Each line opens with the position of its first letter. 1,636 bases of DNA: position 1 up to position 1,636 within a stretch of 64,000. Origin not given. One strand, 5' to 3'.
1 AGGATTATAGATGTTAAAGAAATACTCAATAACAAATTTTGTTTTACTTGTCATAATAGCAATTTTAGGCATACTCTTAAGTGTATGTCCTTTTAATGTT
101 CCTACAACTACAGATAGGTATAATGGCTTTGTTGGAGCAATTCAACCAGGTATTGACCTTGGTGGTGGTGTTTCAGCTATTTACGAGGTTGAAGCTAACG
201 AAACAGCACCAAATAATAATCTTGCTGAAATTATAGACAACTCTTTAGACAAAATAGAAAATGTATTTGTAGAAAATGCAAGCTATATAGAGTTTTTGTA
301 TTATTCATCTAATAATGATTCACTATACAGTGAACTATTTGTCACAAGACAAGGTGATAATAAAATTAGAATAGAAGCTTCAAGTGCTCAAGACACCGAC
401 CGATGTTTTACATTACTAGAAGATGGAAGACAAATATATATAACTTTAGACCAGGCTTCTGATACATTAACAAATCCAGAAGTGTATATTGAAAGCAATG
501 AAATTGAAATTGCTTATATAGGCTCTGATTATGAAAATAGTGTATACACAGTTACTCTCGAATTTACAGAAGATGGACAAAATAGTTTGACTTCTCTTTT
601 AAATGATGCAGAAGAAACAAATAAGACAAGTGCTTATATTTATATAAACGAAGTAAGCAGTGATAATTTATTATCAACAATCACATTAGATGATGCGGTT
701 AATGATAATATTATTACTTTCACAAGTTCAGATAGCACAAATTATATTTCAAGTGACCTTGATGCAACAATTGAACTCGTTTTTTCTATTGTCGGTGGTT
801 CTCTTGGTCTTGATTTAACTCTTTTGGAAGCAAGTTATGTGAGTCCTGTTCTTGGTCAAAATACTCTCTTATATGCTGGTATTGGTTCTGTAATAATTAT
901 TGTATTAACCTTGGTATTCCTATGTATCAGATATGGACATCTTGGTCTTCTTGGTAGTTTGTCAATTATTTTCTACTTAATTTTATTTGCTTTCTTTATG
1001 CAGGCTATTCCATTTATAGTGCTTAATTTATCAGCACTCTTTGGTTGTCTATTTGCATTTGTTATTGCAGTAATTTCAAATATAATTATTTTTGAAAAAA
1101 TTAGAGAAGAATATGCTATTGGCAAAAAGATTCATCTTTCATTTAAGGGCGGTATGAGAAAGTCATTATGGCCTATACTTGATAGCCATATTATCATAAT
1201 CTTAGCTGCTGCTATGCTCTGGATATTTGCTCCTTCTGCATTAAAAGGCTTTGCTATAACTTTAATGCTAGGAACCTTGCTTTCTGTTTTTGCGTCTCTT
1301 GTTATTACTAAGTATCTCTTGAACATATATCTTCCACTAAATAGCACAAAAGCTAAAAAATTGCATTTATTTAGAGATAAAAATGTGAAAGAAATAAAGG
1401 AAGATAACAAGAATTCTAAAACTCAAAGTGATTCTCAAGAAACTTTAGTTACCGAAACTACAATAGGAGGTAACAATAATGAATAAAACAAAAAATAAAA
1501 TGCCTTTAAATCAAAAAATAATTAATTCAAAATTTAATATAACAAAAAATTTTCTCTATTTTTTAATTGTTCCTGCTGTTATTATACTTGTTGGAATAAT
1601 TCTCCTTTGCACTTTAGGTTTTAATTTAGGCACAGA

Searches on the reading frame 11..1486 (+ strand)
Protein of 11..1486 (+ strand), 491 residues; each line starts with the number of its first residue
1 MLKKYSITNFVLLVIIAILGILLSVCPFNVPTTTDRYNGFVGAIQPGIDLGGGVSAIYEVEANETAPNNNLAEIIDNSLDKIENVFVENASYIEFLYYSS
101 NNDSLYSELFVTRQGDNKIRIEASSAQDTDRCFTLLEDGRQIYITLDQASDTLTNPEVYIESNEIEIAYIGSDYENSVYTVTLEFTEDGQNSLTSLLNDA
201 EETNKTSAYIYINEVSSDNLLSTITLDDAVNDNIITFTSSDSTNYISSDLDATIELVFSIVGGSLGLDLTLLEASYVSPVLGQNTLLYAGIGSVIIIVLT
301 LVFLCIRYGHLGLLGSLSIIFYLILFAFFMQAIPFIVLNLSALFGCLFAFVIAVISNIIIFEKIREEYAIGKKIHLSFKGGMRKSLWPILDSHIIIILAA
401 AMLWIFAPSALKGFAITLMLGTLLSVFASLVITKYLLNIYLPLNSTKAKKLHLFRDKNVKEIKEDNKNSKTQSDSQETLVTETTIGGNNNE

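Call 45: search_protein_families(library=pfam, proteins=[window:11-1486:+], max_evalue=0.00001)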
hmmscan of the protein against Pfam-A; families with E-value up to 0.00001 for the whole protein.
window:11-1486:+ (491 aa): 1 family
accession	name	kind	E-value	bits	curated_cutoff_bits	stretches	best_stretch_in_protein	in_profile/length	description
PF02355.23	SecD_SecF_C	-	3.7e-07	30.2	20.5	1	269-438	13-184/189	Protein export membrane protein SecD/SecF, C-terminal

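Call 54: find_encoding_contigs(protein=window:11-1486:+, flank=10000, max_places=4)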
Protein window:11-1486:+ (491 aa): 14 contigs read that carry it; 4 places shown.
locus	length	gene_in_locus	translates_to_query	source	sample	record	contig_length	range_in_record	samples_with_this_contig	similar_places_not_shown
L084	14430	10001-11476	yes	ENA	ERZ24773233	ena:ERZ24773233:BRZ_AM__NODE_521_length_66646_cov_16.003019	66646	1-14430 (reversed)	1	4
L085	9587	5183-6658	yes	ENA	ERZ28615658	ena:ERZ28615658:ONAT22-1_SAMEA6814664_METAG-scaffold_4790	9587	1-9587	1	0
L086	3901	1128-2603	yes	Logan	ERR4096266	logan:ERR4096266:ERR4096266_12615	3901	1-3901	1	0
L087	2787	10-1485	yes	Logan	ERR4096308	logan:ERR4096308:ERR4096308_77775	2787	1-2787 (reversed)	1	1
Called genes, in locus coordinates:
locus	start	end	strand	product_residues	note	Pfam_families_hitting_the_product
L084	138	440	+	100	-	-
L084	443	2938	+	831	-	PF02739:5_3_exonuc_N, PF01367:5_3_exonuc, PF01612:DNA_pol_A_exo1, PF00476:DNA_pol_A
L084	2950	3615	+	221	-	PF00702:Hydrolase, PF06888:Put_Phosphatase (weak), PF12710:HAD (weak), PF13419:HAD_2 (faint), PF05822:UMPH-1 (weak)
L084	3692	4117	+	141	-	PF03652:RuvX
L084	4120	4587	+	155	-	PF06949:DUF1292 (weak)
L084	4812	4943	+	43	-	-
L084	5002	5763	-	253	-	-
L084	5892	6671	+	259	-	PF08812:YtxC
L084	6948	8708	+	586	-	PF07973:tRNA_SAD, PF00587:tRNA-synt_2b, PF03129:HGTP_anticodon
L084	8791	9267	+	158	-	PF02699:YajC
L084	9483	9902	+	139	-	PF12670:DUF3792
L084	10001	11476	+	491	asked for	PF02355:SecD_SecF_C (weak)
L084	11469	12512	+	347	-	-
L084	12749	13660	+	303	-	PF00318:Ribosomal_S2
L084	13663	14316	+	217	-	PF00889:EF_TS, PF25025:EF-Ts_N (faint)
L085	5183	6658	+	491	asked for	PF02355:SecD_SecF_C (weak)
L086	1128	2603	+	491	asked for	PF02355:SecD_SecF_C (weak)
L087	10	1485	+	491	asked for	PF02355:SecD_SecF_C (weak)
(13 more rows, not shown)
